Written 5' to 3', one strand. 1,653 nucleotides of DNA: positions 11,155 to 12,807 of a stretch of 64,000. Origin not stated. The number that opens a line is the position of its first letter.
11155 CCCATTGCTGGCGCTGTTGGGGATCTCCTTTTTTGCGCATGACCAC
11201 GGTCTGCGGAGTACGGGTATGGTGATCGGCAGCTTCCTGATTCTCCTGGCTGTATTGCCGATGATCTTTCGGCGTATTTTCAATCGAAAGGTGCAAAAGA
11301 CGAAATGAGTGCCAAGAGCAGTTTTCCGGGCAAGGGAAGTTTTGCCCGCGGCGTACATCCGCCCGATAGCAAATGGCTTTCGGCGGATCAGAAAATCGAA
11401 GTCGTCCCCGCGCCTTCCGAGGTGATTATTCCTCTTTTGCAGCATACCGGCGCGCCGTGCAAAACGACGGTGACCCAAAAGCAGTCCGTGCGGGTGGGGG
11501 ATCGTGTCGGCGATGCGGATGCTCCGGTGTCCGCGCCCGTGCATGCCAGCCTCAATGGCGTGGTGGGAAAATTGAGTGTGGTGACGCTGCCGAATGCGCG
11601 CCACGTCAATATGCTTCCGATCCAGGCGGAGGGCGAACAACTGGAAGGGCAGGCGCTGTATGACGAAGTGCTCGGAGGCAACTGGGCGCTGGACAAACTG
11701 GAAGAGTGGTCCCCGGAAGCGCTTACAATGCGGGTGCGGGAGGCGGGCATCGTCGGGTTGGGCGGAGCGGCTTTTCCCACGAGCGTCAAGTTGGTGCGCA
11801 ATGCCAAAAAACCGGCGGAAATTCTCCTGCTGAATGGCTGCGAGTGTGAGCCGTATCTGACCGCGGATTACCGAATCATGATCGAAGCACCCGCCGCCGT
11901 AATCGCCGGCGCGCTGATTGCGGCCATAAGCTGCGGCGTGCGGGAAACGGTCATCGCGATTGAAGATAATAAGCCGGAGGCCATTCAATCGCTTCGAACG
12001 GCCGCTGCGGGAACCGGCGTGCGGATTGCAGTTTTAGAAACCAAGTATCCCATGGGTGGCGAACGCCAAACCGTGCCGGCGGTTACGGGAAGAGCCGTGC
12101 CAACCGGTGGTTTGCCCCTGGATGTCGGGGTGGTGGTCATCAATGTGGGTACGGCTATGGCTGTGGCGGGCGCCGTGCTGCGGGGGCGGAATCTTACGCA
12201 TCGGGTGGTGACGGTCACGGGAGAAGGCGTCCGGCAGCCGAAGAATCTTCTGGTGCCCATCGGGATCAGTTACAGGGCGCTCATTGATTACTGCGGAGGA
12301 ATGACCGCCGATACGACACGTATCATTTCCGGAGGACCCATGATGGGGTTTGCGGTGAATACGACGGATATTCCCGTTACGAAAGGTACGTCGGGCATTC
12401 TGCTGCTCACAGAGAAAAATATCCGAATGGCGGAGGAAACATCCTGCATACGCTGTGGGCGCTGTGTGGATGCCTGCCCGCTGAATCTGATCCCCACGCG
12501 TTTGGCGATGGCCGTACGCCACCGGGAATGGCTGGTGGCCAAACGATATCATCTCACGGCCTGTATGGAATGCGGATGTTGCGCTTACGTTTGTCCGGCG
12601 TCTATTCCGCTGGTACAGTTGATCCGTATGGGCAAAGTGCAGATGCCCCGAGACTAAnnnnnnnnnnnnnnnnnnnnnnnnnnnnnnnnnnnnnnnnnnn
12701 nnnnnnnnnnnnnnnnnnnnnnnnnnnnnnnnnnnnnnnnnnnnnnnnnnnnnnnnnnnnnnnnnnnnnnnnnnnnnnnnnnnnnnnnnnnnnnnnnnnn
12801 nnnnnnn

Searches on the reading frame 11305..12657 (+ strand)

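Call 98: search_protein_families(library=pfam, proteins=[window:11305-12657:+], max_evalue=0.001)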
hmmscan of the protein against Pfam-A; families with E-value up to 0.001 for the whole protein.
window:11305-12657:+ (450 aa): 14 families
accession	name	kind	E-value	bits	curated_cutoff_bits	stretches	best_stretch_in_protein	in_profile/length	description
PF01512.22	Complex1_51K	-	3.8e-47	160.4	31.2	1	144-288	1-149/150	Nuo51 FMN-binding domain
PF13375.12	RnfC_N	-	5.2e-25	87.8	25.6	1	12-110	2-100/101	RnfC Barrel sandwich hybrid domain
PF10531.15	SLBB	-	1.8e-13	50.5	27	1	301-350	1-55/55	SLBB domain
PF12838.12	Fer4_7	-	2.1e-08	35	27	1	380-433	1-51/52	4Fe-4S dicluster domain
PF13237.11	Fer4_10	-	1.6e-07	31.6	25.5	1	377-431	5-53/53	4Fe-4S dicluster domain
PF13183.11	Fer4_8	-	2.9e-07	31.4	27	1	380-434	4-68/68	4Fe-4S dicluster domain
PF12797.12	Fer4_2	-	4.6e-07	29.8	24.5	1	377-392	6-21/22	4Fe-4S binding domain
PF00037.32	Fer4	-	6e-07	29.5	21.1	1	378-394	5-21/24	4Fe-4S binding domain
PF13187.11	Fer4_9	-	1.5e-06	28.6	27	1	381-433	2-50/52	4Fe-4S dicluster domain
PF25160.1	LdpA_Fe-S-bd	-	3.6e-05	23.9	27.6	0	378-399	25-46/49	LdpA Fe-S cluster-binding domain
PF13534.11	Fer4_17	-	4.6e-05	24.3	22.2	1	380-434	1-60/61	4Fe-4S dicluster domain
PF12800.12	Fer4_4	-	8.2e-05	23.1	24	1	380-392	3-15/17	4Fe-4S binding domain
PF17179.9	Fer4_22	-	0.00013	23.2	27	0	375-394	75-94/95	4Fe-4S dicluster domain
PF14697.11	Fer4_21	-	0.00027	21.4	35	1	377-432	4-53/59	4Fe-4S dicluster domain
